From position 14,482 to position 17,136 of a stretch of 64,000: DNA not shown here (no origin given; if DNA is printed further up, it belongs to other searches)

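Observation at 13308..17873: Uncharacterised glycyl radical enzyme operon (activase - GRE - FGGY sugar kinase) with atypical Gly and Cys loops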

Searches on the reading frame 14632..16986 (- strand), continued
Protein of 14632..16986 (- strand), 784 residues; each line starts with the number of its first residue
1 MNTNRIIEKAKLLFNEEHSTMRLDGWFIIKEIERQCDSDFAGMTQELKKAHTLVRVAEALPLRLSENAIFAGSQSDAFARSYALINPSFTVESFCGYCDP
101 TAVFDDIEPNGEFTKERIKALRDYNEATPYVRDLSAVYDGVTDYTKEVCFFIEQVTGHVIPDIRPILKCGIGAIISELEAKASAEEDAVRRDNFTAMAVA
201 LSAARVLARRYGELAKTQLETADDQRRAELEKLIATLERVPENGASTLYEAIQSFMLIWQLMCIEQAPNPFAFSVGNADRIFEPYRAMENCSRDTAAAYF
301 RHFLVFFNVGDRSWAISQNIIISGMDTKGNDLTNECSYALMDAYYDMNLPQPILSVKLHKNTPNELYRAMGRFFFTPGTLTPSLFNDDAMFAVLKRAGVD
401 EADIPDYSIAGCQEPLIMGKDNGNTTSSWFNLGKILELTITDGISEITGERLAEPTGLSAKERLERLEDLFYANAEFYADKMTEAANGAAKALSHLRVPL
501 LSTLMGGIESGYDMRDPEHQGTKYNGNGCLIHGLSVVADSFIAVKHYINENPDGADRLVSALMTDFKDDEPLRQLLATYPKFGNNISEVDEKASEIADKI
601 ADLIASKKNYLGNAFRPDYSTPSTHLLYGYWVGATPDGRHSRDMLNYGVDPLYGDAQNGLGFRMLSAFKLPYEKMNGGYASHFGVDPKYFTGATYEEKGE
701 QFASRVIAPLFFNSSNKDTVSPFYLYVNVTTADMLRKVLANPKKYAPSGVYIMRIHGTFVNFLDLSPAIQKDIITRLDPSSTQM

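Call 80: find_homologous_proteins(query=P0250, max_evalue=1e-100)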
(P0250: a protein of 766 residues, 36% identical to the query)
Query P0250 (766 aa): 1955 proteins with E <= 1e-100 among 8000 candidates; the best 120 are listed.
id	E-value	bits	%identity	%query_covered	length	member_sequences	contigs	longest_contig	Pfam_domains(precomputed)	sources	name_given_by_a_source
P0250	0.0e+0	1779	100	100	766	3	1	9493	PF02901.21,PF01228.27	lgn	-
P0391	0.0e+0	1357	74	100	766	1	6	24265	PF02901.21,PF01228.27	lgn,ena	-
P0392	0.0e+0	1303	71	100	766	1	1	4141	PF02901.21,PF01228.27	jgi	jgi:pyruvate formate-lyase/glycerol dehydratase family glycyl radical enzyme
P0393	3.4e-295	999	57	100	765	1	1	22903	PF02901.21,PF01228.27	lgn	-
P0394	7.6e-282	955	55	100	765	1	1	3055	PF02901.21,PF01228.27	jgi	jgi:pyruvate formate-lyase/glycerol dehydratase family glycyl radical enzyme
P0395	6.7e-279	945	55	100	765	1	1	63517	PF02901.21,PF01228.27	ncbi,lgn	-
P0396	5.9e-275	932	55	100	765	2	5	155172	PF02901.21,PF01228.27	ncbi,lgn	-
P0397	4.2e-273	926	55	100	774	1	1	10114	PF02901.21,PF01228.27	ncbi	-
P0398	7.1e-272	922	54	100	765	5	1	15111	PF02901.21,PF01228.27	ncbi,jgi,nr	ncbi:hypothetical protein HQ563_01560 [bacterium]|nr:hypothetical protein [bacterium]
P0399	2.2e-271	921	54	100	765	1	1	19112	PF02901.21,PF01228.27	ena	-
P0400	5.4e-271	919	55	100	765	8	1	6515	PF02901.21,PF01228.27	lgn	-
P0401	4.6e-269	913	53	100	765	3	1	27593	PF02901.21,PF01228.27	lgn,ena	-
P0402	5.9e-268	909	53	100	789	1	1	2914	PF02901.21,PF01228.27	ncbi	-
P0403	1.2e-267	908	54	100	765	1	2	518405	PF02901.21,PF01228.27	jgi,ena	-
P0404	8.8e-267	905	55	100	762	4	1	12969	PF02901.21,PF01228.27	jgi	-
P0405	1.4e-266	905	54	100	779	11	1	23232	PF02901.21,PF01228.27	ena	-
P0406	4.0e-266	903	53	100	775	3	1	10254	PF02901.21,PF01228.27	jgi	-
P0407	5.2e-265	900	52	100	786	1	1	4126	PF02901.21,PF01228.27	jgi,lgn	jgi:formate C-acetyltransferase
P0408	6.9e-265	899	54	100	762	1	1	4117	PF02901.21,PF01228.27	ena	-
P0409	8.9e-265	899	54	100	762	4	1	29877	PF02901.21,PF01228.27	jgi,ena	-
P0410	3.4e-263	893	53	100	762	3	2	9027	PF02901.21,PF01228.27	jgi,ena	-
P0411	6.9e-263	892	53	100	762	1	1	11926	PF02901.21,PF01228.27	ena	-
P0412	9.7e-257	872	52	100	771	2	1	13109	PF02901.21,PF01228.27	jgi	-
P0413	2.1e-249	848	51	100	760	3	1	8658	PF02901.21,PF01228.27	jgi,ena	-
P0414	4.7e-217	741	45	100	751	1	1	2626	PF02901.21,PF01228.27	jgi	jgi:formate C-acetyltransferase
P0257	1.5e-215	736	46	100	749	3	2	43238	PF02901.21,PF01228.27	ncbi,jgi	-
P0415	1.3e-209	716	46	100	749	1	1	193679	PF02901.21,PF01228.27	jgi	jgi:pyruvate formate-lyase/glycerol dehydratase family glycyl radical enzyme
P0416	1.9e-199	683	44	100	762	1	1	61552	PF02901.21,PF01228.27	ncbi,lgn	-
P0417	7.2e-198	678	44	99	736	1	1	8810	PF02901.21,PF01228.27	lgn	-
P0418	8.1e-188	644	41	100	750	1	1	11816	PF02901.21,PF01228.27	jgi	jgi:pyruvate formate-lyase/glycerol dehydratase family glycyl radical enzyme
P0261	2.7e-186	639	43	100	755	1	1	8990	PF02901.21,PF01228.27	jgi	-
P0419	4.3e-176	605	40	99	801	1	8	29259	PF02901.21,PF01228.27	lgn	-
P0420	2.4e-173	596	40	100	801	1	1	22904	PF02901.21,PF01228.27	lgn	-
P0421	4.8e-173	595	40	100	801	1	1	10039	PF02901.21,PF01228.27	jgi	jgi:pyruvate formate-lyase/glycerol dehydratase family glycyl radical enzyme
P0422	7.9e-172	591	39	100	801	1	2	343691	PF02901.21,PF01228.27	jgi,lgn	jgi:pyruvate formate-lyase/glycerol dehydratase family glycyl radical enzyme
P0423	2.9e-169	583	39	100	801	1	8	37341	PF02901.21,PF01228.27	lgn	-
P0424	2.1e-168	580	40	100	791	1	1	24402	PF02901.21,PF01228.27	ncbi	ncbi:MAG TPA: glycyl radical protein [Negativicutes bacterium]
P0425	3.4e-167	576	39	100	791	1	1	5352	PF02901.21,PF01228.27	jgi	jgi:formate C-acetyltransferase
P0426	4.8e-167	576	41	96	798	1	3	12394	PF02901.21,PF01228.27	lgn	-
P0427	4.4e-166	572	38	100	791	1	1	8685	PF02901.21,PF01228.27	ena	-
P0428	3.8e-165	569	38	100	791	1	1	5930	PF02901.21,PF01228.27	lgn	-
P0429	1.6e-164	567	38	100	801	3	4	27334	PF02901.21,PF01228.27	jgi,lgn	jgi:pyruvate formate-lyase/glycerol dehydratase family glycyl radical enzyme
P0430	3.9e-164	566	40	99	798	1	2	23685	PF02901.21,PF01228.27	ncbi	-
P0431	1.0e-163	565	38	100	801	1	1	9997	PF02901.21,PF01228.27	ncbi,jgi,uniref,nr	ncbi:glycyl radical protein [Sporomusa sp.]|jgi:formate C-acetyltransferase|uniref:glycyl radical pr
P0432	1.1e-162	561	41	96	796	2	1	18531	PF02901.21,PF01228.27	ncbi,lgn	-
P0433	3.0e-158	546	40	96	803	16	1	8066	PF02901.21,PF01228.27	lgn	-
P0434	7.0e-156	539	37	100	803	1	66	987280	PF02901.21,PF01228.27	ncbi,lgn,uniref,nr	ncbi:glycyl radical protein [Clostridium botulinum]|uniref:glycyl radical protein n=1 Tax=Clostridiu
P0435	7.3e-156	539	38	100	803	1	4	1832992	PF02901.21,PF01228.27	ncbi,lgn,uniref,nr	ncbi:glycyl radical protein [Clostridium botulinum]|uniref:glycyl radical protein n=1 Tax=Clostridiu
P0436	1.0e-155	538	38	100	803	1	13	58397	PF02901.21,PF01228.27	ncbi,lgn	ncbi:UNVERIFIED_ORG: glycyl radical enzyme [Clostridium botulinum]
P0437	1.1e-155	538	43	81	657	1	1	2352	PF02901.21,PF01228.27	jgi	-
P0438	1.3e-155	538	37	100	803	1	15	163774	PF02901.21,PF01228.27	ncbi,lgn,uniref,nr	ncbi:glycyl radical protein [Clostridium botulinum]|uniref:glycyl radical protein n=1 Tax=Clostridiu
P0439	2.2e-155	537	37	100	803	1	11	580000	PF02901.21,PF01228.27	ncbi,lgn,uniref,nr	ncbi:pyruvate formate-lyase [Clostridium botulinum]|uniref:glycyl radical protein n=1 Tax=Clostridiu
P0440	2.2e-155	537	37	100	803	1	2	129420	PF02901.21,PF01228.27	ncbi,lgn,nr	ncbi:glycyl radical protein [Clostridium botulinum]|nr:glycyl radical protein [Clostridium botulinum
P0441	2.3e-155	537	37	99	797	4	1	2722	PF02901.21,PF01228.27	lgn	-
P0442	2.5e-155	537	37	100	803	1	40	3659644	PF02901.21,PF01228.27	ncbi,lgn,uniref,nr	ncbi:pyruvate formate-lyase [Clostridium botulinum]|uniref:glycyl radical protein n=1 Tax=Clostridiu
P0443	3.0e-155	537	37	100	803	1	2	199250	PF02901.21,PF01228.27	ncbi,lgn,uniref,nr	ncbi:glycyl radical protein [Clostridium botulinum]|uniref:Glycyl radical protein n=1 Tax=Clostridiu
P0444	3.5e-155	536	38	96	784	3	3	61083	PF02901.21,PF01228.27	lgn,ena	-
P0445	3.5e-155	536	37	100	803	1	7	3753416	PF02901.21,PF01228.27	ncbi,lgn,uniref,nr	ncbi:glycyl radical protein [Clostridium cagae]|uniref:glycyl radical protein n=1 Tax=Clostridium Ta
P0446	3.8e-155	536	39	96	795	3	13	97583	PF02901.21,PF01228.27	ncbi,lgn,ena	-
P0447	6.4e-155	536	39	96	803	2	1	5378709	PF02901.21,PF01228.27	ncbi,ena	-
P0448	6.7e-155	535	37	100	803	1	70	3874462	PF02901.21,PF01228.27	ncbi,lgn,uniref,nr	ncbi:glycyl radical protein [Clostridium botulinum]|uniref:glycyl radical protein n=1 Tax=unclassifi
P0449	7.5e-155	535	38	100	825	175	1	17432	PF02901.21,PF01228.27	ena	-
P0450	7.9e-155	535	37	100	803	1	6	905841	PF02901.21,PF01228.27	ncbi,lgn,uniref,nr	ncbi:formate C-acetyltransferase/glycerol dehydratase family glycyl radical enzyme [Clostridium botu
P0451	9.2e-155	535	37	100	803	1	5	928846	PF02901.21,PF01228.27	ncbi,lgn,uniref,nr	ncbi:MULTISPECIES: glycyl radical protein [unclassified Clostridium]|uniref:glycyl radical protein n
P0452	1.3e-154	535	37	100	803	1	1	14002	PF02901.21,PF01228.27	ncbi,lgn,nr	ncbi:glycyl radical protein [Clostridium botulinum]|nr:glycyl radical protein [Clostridium botulinum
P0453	1.6e-154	534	38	99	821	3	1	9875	PF02901.21,PF01228.27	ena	-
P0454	2.3e-154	534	37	100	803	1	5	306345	PF02901.21,PF01228.27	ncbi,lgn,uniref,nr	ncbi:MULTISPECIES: glycyl radical protein [unclassified Clostridium]|uniref:glycyl radical protein n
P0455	3.9e-154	533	37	99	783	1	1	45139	PF02901.21,PF01228.27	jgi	-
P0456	6.1e-154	532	37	100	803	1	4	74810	PF02901.21,PF01228.27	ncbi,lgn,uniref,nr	ncbi:glycyl radical protein [Clostridium botulinum]|uniref:glycyl radical protein n=1 Tax=Clostridiu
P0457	7.3e-154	532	38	96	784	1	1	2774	PF02901.21,PF01228.27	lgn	-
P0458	1.7e-153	531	38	99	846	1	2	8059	PF02901.21,PF01228.27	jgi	jgi:formate C-acetyltransferase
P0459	4.8e-153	529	38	96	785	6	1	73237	PF02901.21,PF01228.27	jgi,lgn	jgi:formate C-acetyltransferase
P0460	1.3e-152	528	38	97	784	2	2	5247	PF02901.21,PF01228.27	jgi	-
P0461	3.5e-152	526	38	96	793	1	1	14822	PF02901.21,PF01228.27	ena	-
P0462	1.5e-151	524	39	96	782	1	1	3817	PF02901.21,PF01228.27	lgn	-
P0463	2.4e-151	524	38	99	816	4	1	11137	PF02901.21,PF01228.27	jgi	jgi:formate C-acetyltransferase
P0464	6.2e-151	522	37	100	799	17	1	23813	PF02901.21,PF01228.27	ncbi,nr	ncbi:MAG: glycyl radical protein [Coprothermobacter sp.]|nr:glycyl radical protein [Coprothermobacte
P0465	1.4e-150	521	39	96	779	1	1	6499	PF02901.21,PF01228.27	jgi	jgi:pyruvate formate-lyase/glycerol dehydratase family glycyl radical enzyme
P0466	1.4e-150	521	37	100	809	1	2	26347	PF02901.21,PF01228.27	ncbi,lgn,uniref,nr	ncbi:MAG: glycyl radical protein [Clostridium sp.]|uniref:glycyl radical protein n=1 Tax=Clostridium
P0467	2.2e-150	520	39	98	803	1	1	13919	PF02901.21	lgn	-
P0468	2.4e-150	520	38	99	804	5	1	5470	PF02901.21,PF01228.27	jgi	jgi:pyruvate formate-lyase/glycerol dehydratase family glycyl radical enzyme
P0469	3.3e-150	520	36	100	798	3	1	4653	PF02901.21,PF01228.27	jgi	-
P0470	4.1e-150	520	37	96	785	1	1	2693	PF02901.21,PF01228.27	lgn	-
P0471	2.1e-149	517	38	95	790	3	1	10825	PF02901.21,PF01228.27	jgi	-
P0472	2.2e-149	517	37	100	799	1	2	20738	PF02901.21,PF01228.27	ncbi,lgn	-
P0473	3.3e-149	517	38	99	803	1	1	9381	PF02901.21,PF01228.27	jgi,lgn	-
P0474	1.4e-148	515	36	100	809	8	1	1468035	PF02901.21,PF01228.27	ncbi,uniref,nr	ncbi:glycyl radical protein [Clostridium gasigenes]|uniref:glycyl radical protein n=1 Tax=Clostridiu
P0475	1.7e-148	514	38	99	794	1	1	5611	PF02901.21,PF01228.27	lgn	-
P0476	2.5e-148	514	36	96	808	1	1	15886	PF02901.21,PF01228.27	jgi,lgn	jgi:pyruvate formate-lyase/glycerol dehydratase family glycyl radical enzyme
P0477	2.9e-148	513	37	100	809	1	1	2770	PF02901.21,PF01228.27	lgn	-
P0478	3.9e-148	513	38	99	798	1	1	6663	PF02901.21,PF01228.27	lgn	-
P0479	5.0e-148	513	37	100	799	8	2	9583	PF02901.21,PF01228.27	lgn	-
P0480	9.1e-148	512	37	97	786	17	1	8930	PF02901.21,PF01228.27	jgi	jgi:pyruvate formate-lyase/glycerol dehydratase family glycyl radical enzyme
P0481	1.8e-147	511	37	100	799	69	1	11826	PF02901.21,PF01228.27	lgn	-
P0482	2.1e-147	511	38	96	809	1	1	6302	PF02901.21,PF01228.27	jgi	jgi:pyruvate formate-lyase/glycerol dehydratase family glycyl radical enzyme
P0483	3.5e-147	510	37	96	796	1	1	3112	PF02901.21,PF01228.27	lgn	-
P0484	5.2e-147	509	35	100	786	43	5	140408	PF02901.21,PF01228.27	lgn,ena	-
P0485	1.1e-146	508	38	97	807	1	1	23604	PF02901.21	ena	-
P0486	1.6e-146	508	37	96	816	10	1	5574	PF02901.21,PF01228.27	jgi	jgi:formate C-acetyltransferase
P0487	4.0e-146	506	37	96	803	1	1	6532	PF02901.21,PF01228.27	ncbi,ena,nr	ncbi:MAG TPA: formate C-acetyltransferase/glycerol dehydratase family glycyl radical enzyme [Spiroch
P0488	4.6e-146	506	35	100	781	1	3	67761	PF02901.21,PF01228.27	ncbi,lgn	-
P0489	6.3e-146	506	36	99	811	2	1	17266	PF02901.21,PF01228.27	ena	-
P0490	1.0e-145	505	37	99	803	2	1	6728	PF02901.21,PF01228.27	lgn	-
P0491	1.4e-145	505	38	96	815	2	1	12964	PF02901.21,PF01228.27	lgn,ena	-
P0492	2.8e-145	504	37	97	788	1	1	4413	PF02901.21,PF01228.27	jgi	-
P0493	3.5e-145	503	36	100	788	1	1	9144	PF02901.21,PF01228.27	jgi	jgi:pyruvate formate-lyase/glycerol dehydratase family glycyl radical enzyme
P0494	3.6e-145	503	37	97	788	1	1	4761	PF02901.21,PF01228.27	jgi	-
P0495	4.7e-145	503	37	96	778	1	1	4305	PF02901.21,PF01228.27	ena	-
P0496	6.8e-145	502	35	100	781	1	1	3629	PF02901.21,PF01228.27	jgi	-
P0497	1.2e-144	502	37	100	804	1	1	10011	PF02901.21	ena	-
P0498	2.7e-144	500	38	100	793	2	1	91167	PF02901.21,PF01228.27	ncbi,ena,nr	ncbi:MAG TPA: glycyl radical protein [Firmicutes bacterium]|nr:glycyl radical protein [Bacillota bac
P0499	2.9e-144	500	37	96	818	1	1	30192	PF02901.21,PF01228.27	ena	-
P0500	2.9e-144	500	38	97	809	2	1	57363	PF02901.21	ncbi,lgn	-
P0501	3.0e-144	500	35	100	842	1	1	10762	PF02901.21,PF01228.27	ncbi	-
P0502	3.4e-144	500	36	100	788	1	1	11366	PF02901.21,PF01228.27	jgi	-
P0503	3.7e-144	500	35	100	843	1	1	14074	PF02901.21,PF01228.27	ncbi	-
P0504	3.8e-144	500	35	100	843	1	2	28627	PF02901.21,PF01228.27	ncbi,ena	-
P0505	6.3e-144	499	37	96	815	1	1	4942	PF02901.21,PF01228.27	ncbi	ncbi:MAG: glycyl radical protein [Thermodesulfobacteriota bacterium]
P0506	7.1e-144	499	37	97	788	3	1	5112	PF02901.21,PF01228.27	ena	-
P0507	8.9e-144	499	37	99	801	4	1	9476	PF02901.21,PF01228.27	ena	-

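Call 81: find_encoding_contigs(protein=P0396, flank=9000, max_places=2)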
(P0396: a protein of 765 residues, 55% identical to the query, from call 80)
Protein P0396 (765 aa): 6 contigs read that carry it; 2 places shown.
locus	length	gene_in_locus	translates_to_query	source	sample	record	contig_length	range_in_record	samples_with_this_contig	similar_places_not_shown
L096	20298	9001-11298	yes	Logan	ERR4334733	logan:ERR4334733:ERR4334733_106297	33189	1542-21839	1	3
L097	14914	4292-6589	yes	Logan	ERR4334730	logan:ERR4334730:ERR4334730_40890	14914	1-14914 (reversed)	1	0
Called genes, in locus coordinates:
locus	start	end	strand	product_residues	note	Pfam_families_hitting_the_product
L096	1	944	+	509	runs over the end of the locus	PF00682:HMGL-like, PF22617:HCS_D2, PF08502:LeuA_dimer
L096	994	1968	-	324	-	PF09986:DUF2225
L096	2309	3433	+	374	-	PF01208:URO-D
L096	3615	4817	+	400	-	PF00180:Iso_dh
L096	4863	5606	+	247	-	PF00625:Guanylate_kin (weak)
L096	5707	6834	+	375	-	PF01966:HD, PF13286:HD_assoc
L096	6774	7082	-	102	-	PF01019:G_glu_transpept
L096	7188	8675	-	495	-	PF00884:Sulfatase, PF01663:Phosphodiest (faint), PF16347:SGSH_C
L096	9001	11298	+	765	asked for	PF02901:PFL-like, PF01228:Gly_radical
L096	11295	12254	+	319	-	PF13353:Fer4_12, PF04055:Radical_SAM, PF13237:Fer4_10 (faint), PF12837:Fer4_6 (faint), PF14697:Fer4_21 (weak), PF12838:Fer4_7 (weak), PF13187:Fer4_9 (weak), PF00037:Fer4 (weak), +1 more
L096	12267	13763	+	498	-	PF00370:FGGY_N, PF01869:BcrAD_BadFG (faint), PF02782:FGGY_C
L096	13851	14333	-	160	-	-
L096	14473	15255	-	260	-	-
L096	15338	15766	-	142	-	-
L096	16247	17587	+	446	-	PF13375:RnfC_N, PF01512:Complex1_51K, PF10531:SLBB, PF13237:Fer4_10 (weak)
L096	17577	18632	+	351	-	PF03116:NQR2_RnfD_RnfE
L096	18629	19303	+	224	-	PF04205:FMN_bind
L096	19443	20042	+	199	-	PF02508:Rnf-Nqr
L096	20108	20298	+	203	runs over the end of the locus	PF02508:Rnf-Nqr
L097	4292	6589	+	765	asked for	PF02901:PFL-like, PF01228:Gly_radical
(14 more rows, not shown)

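Call 82: find_encoding_contigs(protein=P0403, flank=9000, max_places=2)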
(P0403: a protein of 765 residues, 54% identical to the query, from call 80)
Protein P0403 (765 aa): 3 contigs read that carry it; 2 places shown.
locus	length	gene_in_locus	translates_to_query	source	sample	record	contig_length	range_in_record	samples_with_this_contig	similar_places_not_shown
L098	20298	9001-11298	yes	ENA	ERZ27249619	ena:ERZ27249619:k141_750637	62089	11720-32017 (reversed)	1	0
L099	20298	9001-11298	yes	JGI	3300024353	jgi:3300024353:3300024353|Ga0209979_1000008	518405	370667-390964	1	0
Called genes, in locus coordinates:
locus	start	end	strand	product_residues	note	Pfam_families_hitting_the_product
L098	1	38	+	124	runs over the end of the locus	-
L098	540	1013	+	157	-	-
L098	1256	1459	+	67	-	-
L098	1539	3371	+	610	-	PF02463:SMC_N (weak), PF11398:DUF2813, PF13175:AAA_15, PF13476:AAA_23, PF13304:AAA_21, PF13175:AAA_15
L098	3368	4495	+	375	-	PF01208:URO-D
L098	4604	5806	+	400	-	PF00180:Iso_dh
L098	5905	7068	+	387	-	PF01966:HD, PF13286:HD_assoc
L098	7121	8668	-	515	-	PF01019:G_glu_transpept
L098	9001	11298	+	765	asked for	PF02901:PFL-like, PF01228:Gly_radical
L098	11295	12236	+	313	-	PF13353:Fer4_12 (faint), PF04055:Radical_SAM, PF00037:Fer4 (weak), PF13237:Fer4_10 (weak), PF14697:Fer4_21 (weak), PF12838:Fer4_7, PF13187:Fer4_9, PF00037:Fer4 (weak), +2 more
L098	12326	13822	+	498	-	PF00370:FGGY_N, PF01869:BcrAD_BadFG (faint), PF02782:FGGY_C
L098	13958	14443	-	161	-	-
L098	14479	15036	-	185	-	-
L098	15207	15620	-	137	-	-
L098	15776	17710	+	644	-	-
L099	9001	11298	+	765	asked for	PF02901:PFL-like, PF01228:Gly_radical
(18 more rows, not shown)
